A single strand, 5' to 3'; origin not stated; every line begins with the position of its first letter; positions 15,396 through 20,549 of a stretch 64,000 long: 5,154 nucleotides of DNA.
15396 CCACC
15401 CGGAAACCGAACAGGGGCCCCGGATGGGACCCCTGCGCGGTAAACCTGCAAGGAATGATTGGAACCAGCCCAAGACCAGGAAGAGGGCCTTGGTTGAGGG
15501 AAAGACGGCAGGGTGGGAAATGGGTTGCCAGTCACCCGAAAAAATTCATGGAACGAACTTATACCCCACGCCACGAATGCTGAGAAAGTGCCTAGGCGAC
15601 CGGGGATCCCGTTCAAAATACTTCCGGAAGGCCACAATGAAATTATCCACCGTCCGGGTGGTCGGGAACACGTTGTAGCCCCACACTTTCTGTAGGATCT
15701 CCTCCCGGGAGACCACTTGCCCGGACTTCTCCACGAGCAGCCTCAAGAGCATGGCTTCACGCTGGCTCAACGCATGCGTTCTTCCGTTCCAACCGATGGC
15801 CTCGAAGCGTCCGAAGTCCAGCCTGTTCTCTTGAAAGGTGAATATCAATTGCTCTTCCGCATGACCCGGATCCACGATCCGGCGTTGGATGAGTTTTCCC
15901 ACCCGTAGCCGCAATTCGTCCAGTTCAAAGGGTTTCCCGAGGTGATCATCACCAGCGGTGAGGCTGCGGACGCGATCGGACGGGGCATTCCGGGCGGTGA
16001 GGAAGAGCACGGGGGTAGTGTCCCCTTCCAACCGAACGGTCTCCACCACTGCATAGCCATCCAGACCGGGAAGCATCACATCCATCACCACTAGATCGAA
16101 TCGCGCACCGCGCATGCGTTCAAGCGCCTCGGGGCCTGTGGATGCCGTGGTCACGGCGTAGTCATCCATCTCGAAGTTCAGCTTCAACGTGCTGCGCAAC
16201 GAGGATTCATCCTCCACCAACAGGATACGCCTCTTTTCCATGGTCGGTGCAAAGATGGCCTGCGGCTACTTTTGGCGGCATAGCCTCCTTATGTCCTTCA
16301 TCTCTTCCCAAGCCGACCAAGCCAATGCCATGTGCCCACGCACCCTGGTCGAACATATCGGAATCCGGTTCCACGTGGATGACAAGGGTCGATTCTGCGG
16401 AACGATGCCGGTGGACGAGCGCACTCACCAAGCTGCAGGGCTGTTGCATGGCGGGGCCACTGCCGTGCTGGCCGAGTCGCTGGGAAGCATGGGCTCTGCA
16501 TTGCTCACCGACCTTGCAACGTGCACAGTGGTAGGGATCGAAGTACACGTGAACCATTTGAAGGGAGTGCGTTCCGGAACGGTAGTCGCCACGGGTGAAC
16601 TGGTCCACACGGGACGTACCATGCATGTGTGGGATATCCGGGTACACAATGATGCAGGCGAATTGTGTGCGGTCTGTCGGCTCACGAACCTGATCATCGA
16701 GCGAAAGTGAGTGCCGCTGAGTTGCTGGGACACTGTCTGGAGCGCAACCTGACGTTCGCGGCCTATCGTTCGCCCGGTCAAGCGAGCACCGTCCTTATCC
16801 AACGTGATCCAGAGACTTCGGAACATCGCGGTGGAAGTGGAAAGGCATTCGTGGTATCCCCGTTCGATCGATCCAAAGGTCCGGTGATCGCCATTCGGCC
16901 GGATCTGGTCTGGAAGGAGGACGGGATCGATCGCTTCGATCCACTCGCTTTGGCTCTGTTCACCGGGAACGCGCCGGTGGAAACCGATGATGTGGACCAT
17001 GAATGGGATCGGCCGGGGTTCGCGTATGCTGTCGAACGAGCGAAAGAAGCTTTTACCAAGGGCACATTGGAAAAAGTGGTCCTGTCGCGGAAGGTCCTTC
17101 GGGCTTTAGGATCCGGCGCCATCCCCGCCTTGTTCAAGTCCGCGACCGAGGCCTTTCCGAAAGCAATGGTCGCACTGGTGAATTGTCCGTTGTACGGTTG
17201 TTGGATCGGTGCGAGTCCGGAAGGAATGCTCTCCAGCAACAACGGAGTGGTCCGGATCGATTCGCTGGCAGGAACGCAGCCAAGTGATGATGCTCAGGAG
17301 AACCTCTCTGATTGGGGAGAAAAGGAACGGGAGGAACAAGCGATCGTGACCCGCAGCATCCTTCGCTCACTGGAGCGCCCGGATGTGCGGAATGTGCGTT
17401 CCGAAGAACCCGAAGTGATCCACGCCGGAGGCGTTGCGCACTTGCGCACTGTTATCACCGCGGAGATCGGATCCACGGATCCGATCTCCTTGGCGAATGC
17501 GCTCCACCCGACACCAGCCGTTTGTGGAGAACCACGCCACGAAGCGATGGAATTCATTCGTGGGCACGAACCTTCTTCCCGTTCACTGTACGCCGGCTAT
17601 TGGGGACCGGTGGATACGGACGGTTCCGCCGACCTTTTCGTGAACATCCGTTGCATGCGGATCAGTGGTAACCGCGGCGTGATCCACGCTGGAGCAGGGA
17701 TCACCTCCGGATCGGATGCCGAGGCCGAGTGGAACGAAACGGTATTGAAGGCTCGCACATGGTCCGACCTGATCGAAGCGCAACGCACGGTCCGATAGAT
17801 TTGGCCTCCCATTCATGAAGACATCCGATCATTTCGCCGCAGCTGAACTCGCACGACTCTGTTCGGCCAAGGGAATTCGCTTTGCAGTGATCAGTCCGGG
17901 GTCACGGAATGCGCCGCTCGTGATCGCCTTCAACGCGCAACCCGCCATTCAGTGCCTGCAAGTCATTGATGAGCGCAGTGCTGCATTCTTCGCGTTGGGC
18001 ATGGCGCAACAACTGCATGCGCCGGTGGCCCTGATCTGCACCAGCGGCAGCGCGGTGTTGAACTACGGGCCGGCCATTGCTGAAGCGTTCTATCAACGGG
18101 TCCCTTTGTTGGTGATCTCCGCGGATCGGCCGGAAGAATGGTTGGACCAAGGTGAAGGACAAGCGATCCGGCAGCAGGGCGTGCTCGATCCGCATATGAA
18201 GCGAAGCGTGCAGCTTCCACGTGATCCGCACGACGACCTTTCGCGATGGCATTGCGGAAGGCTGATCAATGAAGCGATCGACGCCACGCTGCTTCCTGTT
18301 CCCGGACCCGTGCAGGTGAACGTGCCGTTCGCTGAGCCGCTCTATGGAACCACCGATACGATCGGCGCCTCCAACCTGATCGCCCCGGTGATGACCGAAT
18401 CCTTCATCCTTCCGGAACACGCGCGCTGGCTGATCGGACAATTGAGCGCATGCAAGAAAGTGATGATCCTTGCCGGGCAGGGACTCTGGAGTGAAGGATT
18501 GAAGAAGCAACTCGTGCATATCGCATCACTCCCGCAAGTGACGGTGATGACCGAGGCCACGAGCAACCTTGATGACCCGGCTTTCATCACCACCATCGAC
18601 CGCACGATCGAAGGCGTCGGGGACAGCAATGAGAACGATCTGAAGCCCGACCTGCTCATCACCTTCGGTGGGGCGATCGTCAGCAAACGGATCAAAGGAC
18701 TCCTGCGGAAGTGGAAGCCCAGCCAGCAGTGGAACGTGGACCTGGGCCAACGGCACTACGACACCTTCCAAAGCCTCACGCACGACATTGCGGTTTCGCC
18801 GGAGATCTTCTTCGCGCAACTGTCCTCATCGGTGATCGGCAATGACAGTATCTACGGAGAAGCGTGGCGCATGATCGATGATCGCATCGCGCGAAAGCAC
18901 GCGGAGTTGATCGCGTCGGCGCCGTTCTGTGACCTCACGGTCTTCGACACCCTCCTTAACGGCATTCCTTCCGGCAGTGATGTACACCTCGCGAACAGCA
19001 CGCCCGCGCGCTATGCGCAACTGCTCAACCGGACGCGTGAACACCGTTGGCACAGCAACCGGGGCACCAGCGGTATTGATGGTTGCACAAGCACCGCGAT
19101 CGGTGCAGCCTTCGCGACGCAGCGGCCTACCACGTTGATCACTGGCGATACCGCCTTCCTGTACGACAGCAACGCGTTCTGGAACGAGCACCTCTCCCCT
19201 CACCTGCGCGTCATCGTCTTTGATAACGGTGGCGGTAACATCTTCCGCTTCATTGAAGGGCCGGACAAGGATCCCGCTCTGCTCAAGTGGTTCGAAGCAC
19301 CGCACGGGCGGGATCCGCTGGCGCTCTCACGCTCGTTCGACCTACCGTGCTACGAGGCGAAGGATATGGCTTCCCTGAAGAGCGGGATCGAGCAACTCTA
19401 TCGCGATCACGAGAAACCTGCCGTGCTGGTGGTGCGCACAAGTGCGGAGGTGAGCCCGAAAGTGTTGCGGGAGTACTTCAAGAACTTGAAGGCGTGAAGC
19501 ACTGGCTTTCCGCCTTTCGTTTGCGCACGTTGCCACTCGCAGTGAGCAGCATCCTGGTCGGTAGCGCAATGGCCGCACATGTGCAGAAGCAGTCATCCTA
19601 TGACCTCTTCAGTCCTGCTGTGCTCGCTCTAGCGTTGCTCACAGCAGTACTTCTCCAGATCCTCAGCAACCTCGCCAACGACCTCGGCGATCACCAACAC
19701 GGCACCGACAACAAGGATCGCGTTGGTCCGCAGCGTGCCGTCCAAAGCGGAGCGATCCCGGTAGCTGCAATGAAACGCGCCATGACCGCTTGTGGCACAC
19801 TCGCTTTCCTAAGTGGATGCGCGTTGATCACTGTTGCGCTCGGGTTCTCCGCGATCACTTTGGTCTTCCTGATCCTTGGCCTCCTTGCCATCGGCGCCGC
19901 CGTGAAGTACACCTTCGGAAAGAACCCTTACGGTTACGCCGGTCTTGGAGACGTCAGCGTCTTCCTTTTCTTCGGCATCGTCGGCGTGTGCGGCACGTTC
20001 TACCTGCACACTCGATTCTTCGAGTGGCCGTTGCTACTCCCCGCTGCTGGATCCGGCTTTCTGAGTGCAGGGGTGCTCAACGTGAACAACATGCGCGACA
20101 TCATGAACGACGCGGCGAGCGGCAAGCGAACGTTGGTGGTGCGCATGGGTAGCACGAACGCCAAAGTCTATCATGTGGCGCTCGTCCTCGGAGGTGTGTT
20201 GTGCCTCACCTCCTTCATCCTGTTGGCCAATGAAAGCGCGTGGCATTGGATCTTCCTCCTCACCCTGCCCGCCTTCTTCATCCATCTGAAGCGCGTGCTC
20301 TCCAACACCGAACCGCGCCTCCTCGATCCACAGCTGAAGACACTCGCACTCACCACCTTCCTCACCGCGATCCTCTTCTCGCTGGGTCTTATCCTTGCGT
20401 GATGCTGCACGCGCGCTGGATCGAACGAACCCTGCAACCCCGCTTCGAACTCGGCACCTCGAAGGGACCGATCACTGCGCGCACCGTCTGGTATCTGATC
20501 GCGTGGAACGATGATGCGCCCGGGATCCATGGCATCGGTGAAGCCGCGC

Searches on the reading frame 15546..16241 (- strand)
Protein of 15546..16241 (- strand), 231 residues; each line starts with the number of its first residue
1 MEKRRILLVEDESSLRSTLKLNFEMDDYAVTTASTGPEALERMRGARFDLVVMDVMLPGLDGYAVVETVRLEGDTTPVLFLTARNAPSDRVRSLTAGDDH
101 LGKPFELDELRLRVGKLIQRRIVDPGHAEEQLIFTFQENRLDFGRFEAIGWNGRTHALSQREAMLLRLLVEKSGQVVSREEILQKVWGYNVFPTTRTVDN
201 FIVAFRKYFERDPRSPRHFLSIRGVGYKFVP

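Call 67: find_encoding_contigs(protein=window:15546-16241:-, flank=10000, max_places=6)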
Protein window:15546-16241:- (231 aa): 5 contigs read that carry it; 4 places shown.
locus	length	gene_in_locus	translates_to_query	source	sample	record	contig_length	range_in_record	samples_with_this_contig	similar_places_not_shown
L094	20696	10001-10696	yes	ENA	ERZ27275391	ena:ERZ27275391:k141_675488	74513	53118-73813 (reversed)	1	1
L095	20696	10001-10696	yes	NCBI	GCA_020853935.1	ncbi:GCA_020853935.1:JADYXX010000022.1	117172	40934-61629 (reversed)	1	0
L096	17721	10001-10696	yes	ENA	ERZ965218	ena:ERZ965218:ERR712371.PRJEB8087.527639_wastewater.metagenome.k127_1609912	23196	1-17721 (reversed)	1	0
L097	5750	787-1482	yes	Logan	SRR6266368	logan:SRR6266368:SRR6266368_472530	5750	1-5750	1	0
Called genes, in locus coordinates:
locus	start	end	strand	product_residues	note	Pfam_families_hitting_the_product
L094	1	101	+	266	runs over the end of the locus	?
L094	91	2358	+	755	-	PF18962:Por_Secre_tail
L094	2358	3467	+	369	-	PF01479:S4, PF00849:PseudoU_synth_2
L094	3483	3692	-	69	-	-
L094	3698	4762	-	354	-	PF00501:AMP-binding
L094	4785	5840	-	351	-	PF13378:MR_MLE_C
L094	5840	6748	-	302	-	PF01040:UbiA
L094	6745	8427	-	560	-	PF02776:TPP_enzyme_N, PF02775:TPP_enzyme_C (weak)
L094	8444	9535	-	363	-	PF00425:Chorismate_bind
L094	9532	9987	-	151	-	PF03061:4HBT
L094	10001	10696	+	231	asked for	PF00072:Response_reg, PF00486:Trans_reg_C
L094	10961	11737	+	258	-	PF18962:Por_Secre_tail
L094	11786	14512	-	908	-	PF12705:PDDEXK_1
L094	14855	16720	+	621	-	PF00801:PKD (faint), PF18911:PKD_4 (faint), PF13585:CHU_C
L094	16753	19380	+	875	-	PF00801:PKD, PF18911:PKD_4, PF08329:ChitinaseA_N (faint), PF18911:PKD_4, PF00801:PKD, PF13585:CHU_C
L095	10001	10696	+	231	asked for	PF00072:Response_reg, PF00486:Trans_reg_C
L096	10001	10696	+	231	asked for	PF00072:Response_reg, PF00486:Trans_reg_C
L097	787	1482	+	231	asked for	PF00072:Response_reg, PF00486:Trans_reg_C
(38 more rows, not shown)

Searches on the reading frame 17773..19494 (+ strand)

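Call 51: search_protein_families(library=pfam, proteins=[window:17773-19494:+], max_evalue=0.00001)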
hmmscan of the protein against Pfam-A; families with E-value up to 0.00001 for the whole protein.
window:17773-19494:+ (574 aa): 2 families
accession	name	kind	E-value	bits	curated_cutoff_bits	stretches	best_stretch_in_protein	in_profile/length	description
PF02776.23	TPP_enzyme_N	-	1.8e-22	79.8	26.8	1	24-134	5-116/119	Thiamine pyrophosphate enzyme, N-terminal TPP binding domain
PF02775.26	TPP_enzyme_C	-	5.6e-07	29.9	21.9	1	414-554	9-151/151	Thiamine pyrophosphate enzyme, C-terminal TPP binding domain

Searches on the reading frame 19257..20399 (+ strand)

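Call 51: search_protein_families(library=pfam, proteins=[window:19257-20399:+], max_evalue=0.00001)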
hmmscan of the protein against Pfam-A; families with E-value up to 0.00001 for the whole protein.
window:19257-20399:+ (381 aa): 1 family
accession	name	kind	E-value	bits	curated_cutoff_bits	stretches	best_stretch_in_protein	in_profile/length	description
PF01040.23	UbiA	-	1.7e-27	96.8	34.2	1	114-344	13-227/250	UbiA prenyltransferase family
